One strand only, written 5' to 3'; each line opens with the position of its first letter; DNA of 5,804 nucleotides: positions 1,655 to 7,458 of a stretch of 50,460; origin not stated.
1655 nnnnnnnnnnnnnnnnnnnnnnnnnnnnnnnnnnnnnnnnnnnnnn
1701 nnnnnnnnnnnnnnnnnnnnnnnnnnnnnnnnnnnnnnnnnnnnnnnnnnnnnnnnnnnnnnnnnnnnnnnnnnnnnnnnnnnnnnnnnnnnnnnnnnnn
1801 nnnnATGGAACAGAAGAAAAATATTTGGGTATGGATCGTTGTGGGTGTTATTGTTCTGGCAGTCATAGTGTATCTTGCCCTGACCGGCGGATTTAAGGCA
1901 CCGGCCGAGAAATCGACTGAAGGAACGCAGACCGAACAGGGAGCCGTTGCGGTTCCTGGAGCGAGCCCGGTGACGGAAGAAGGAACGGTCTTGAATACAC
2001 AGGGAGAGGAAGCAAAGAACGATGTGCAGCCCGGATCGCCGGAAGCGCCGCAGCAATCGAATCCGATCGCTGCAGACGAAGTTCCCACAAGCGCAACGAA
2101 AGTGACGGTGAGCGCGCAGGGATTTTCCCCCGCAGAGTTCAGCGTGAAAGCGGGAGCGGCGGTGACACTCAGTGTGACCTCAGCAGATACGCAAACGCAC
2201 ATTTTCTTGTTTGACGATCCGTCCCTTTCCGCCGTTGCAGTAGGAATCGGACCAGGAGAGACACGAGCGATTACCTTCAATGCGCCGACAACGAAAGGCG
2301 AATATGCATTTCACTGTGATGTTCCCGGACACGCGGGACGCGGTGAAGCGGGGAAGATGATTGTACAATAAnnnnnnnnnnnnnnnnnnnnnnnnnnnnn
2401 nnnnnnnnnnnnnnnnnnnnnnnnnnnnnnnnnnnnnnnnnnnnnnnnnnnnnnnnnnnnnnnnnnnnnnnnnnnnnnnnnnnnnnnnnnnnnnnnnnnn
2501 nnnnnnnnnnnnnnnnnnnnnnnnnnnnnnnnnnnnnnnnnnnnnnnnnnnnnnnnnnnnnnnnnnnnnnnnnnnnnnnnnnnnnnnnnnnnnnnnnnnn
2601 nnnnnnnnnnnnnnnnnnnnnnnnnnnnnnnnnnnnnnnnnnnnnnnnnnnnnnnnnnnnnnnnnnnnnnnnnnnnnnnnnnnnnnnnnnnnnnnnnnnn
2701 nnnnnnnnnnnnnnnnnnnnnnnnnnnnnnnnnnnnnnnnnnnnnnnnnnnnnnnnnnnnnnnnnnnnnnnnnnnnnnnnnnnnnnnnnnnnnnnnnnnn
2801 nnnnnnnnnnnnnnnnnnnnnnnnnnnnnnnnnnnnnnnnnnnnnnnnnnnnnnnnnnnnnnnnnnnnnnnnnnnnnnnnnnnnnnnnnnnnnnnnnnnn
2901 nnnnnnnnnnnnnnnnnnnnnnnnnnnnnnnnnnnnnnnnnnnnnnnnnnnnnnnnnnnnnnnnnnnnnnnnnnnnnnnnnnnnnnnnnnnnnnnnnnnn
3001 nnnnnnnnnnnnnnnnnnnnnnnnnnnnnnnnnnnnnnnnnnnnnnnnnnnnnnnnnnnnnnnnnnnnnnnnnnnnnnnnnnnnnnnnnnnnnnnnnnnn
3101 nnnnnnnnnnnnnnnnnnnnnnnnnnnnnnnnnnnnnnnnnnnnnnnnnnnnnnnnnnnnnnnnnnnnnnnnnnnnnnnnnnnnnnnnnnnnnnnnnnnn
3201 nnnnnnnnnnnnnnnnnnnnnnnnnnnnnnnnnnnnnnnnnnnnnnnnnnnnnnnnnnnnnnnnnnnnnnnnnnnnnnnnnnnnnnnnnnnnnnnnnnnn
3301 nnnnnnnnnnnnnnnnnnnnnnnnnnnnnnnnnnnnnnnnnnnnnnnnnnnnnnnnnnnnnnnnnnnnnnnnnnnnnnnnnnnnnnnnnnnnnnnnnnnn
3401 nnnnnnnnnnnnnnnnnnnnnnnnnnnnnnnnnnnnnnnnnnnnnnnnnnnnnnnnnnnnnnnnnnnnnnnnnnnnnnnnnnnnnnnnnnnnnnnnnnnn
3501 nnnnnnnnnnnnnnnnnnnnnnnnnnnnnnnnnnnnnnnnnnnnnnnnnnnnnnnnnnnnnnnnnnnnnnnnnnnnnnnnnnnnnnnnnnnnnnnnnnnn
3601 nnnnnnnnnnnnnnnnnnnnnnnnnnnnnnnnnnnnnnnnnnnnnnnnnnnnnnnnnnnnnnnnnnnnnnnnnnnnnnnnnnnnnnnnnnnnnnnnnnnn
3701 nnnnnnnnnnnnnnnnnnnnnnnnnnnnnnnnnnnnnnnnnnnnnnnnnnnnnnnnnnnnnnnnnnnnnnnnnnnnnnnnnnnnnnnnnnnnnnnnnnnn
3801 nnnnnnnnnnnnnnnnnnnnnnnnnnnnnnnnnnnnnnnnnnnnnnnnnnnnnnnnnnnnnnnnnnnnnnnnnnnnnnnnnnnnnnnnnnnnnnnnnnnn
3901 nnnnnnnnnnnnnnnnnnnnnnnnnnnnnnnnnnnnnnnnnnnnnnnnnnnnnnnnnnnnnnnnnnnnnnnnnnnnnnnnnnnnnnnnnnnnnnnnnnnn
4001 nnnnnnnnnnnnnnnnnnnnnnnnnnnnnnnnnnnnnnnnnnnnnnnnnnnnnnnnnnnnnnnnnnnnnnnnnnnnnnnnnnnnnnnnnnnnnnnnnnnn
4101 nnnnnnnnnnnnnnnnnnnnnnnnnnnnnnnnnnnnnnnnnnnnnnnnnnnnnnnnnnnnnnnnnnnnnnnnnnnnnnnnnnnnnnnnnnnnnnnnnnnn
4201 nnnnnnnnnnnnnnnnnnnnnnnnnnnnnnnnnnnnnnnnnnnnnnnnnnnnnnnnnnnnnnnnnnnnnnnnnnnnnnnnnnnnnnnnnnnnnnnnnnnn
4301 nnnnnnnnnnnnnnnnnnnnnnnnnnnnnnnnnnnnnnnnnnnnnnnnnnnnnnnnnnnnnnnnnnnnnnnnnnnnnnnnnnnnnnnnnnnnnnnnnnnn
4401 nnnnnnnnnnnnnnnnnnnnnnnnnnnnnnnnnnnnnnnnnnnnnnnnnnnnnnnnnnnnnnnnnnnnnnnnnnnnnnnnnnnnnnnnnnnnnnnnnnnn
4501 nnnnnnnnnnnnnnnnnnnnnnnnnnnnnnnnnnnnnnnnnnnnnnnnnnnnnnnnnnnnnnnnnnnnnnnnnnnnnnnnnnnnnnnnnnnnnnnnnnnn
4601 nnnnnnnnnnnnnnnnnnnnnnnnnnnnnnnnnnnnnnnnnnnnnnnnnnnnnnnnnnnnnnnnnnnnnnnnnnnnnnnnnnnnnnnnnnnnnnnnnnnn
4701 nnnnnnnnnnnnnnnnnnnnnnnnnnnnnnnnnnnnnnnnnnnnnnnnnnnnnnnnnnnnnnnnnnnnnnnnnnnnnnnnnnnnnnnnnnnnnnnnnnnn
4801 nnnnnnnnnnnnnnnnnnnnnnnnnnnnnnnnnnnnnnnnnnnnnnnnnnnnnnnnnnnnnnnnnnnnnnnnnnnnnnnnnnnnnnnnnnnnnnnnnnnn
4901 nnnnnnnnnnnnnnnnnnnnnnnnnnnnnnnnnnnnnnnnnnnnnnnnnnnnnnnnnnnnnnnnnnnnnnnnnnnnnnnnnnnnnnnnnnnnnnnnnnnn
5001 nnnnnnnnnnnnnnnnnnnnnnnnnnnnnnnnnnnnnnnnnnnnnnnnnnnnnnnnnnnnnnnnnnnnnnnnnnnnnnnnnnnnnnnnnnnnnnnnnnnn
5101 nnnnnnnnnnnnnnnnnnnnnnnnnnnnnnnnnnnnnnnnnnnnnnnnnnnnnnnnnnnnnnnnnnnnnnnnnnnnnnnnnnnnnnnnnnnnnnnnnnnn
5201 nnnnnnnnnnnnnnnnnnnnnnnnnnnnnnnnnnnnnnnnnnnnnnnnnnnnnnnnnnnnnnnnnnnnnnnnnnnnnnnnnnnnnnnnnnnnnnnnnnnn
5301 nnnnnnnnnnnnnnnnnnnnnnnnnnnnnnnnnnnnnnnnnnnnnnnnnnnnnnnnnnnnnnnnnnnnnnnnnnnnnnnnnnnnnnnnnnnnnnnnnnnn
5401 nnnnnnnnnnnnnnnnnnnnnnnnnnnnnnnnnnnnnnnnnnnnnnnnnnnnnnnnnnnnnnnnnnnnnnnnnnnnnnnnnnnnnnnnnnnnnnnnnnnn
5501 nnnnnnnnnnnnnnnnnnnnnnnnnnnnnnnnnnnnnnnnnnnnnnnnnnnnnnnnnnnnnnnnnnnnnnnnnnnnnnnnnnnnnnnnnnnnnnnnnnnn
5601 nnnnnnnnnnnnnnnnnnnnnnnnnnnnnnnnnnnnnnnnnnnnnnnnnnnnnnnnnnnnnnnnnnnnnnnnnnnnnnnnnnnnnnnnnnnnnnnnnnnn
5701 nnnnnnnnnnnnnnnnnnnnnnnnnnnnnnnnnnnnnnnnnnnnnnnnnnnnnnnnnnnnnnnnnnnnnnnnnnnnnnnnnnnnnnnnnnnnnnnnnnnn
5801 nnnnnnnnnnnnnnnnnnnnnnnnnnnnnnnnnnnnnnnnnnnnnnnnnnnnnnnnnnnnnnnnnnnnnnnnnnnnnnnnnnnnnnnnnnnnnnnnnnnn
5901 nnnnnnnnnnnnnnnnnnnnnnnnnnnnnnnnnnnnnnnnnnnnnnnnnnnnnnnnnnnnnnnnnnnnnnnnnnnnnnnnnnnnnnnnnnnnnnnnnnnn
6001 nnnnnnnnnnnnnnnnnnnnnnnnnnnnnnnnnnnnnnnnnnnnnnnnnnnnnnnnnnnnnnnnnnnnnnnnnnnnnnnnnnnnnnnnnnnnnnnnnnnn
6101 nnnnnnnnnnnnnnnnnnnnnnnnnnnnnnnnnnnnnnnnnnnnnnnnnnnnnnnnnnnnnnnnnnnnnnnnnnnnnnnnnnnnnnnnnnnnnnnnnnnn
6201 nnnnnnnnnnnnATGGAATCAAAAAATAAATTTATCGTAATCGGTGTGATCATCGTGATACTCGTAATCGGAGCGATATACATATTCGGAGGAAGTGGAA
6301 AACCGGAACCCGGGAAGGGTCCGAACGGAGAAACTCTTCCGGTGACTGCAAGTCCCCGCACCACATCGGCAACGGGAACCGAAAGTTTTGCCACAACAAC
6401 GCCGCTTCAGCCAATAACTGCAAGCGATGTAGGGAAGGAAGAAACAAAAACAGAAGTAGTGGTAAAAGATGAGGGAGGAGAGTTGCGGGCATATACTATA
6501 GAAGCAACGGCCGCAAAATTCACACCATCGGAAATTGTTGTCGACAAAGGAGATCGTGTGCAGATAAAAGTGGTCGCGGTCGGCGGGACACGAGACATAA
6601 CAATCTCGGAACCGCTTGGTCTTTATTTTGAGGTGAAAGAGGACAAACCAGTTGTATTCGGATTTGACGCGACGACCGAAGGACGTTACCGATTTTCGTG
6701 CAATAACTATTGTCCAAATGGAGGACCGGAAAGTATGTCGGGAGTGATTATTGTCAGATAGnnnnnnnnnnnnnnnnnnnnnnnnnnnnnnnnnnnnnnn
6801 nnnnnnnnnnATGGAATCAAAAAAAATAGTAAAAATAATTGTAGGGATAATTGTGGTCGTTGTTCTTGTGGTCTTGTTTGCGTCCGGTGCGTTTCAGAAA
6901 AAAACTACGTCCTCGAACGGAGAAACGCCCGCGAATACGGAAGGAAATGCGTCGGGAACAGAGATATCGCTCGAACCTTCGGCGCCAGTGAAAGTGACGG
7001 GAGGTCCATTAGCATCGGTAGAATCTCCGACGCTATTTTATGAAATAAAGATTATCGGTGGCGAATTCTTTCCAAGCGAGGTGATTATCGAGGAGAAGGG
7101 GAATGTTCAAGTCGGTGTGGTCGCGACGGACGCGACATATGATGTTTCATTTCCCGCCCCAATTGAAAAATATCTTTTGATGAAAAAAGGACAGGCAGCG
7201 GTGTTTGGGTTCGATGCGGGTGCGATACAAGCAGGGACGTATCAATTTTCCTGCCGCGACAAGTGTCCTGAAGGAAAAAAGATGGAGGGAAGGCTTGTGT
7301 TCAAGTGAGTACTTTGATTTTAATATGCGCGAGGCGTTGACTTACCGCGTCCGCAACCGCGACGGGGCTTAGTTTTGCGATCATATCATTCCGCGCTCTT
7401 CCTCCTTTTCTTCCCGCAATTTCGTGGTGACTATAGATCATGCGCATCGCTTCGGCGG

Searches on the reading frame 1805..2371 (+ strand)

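Call 7: search_protein_families(library=pfam, proteins=[window:1805-2371:+], max_evalue=0.1)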
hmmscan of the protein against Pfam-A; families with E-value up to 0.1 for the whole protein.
window:1805-2371:+ (188 aa): 7 families
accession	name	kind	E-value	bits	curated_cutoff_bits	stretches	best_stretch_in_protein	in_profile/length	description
PF13473.12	Cupredoxin_1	-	1.7e-12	47.7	27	1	96-179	21-99/104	Cupredoxin-like domain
PF00127.26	Copper-bind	-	1.3e-06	29.2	21.2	1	103-188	10-99/99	Copper binding proteins, plastocyanin/azurin family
PF07731.20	Cu-oxidase_2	-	0.00024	21.3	20.4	1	145-187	92-133/137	Multicopper oxidase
PF12869.13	tRNA_anti-like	-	0.018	15.1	23.5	1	1-48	1-40/146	tRNA_anti-like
PF07732.21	Cu-oxidase_3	-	0.055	14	21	0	146-188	73-115/119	Multicopper oxidase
PF06525.17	SoxE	-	0.087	12.8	21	0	146-185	98-136/149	Sulfocyanin (SoxE) domain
PF04151.21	PPC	-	0.097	14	25.9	0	112-167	7-64/70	Bacterial pre-peptidase C-terminal domain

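Call 22: search_protein_families(library=ncbifam, proteins=[window:1805-2371:+], max_evalue=0.01)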
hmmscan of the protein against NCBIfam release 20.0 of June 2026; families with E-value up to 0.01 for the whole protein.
window:1805-2371:+ (188 aa): 7 families
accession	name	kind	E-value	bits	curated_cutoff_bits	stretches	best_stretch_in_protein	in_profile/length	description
TIGR02656.1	cyanin_plasto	equivalog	4.5e-06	27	87.85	1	105-188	12-99/99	plastocyanin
TIGR04244.1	nitrous_NosZ_RR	equivalog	1.2e-05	24.1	625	1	99-187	538-626/627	TAT-dependent nitrous-oxide reductase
NF051440.1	CuResCopIPSEAE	equivalog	0.00016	21.5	280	0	132-187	128-178/180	copper-resistant cuproprotein CopI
TIGR04246.1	nitrous_NosZ_Gp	equivalog_domain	0.00087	17.7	625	1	104-171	493-559/578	Sec-dependent nitrous-oxide reductase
TIGR03095.1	rusti_cyanin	equivalog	0.00098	19.3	146.7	1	162-188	122-148/148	rusticyanin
TIGR02695.1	azurin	equivalog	0.0074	16.6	105.1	0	127-177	64-116/125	azurin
NF038218.1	IcmG_DotF_IVB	equivalog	0.0084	15.8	200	1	8-86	50-119/266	type IVB secretion system protein IcmG/DotF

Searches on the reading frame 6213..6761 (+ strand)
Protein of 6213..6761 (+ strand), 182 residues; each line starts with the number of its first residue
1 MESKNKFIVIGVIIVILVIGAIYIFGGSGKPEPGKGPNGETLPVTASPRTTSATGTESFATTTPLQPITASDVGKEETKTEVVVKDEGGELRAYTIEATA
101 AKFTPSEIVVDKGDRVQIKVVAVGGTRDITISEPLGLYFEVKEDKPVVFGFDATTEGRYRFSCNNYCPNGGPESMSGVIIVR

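Call 7: search_protein_families(library=pfam, proteins=[window:6213-6761:+], max_evalue=0.1)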
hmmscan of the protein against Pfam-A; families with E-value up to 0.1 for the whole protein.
window:6213-6761:+ (182 aa): 1 family
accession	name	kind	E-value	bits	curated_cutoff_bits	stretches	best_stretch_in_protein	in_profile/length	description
PF13473.12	Cupredoxin_1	-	3.6e-08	33.8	27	1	93-181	22-104/104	Cupredoxin-like domain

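Call 22: search_protein_families(library=ncbifam, proteins=[window:6213-6761:+], max_evalue=0.01)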
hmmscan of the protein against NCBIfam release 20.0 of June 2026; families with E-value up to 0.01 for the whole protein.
window:6213-6761:+ (182 aa): 3 families
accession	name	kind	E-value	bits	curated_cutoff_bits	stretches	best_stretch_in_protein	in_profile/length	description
TIGR04246.1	nitrous_NosZ_Gp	equivalog_domain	6.5e-05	21.4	625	1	73-181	467-576/578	Sec-dependent nitrous-oxide reductase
NF052460.1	L-NosZ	equivalog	0.0002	20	700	1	68-168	357-466/480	clade III lactonase-type nitrous-oxide reductase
TIGR04244.1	nitrous_NosZ_RR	equivalog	0.0093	14.5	625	1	81-168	525-614/627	TAT-dependent nitrous-oxide reductase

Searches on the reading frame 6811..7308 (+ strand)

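Call 7: search_protein_families(library=pfam, proteins=[window:6811-7308:+], max_evalue=0.1)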
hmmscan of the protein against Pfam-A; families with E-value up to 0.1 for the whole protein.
window:6811-7308:+ (165 aa): 2 families
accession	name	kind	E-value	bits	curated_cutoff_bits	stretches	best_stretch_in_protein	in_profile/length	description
PF20087.4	DUF6479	-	0.031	15.2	25.4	1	5-34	20-49/120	Family of unknown function (DUF6479)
PF13473.12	Cupredoxin_1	-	0.032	14.7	27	1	77-151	23-95/104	Cupredoxin-like domain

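Call 22: search_protein_families(library=ncbifam, proteins=[window:6811-7308:+], max_evalue=0.01)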
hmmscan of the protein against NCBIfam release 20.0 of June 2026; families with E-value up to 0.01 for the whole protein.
window:6811-7308:+ (165 aa): 0 families
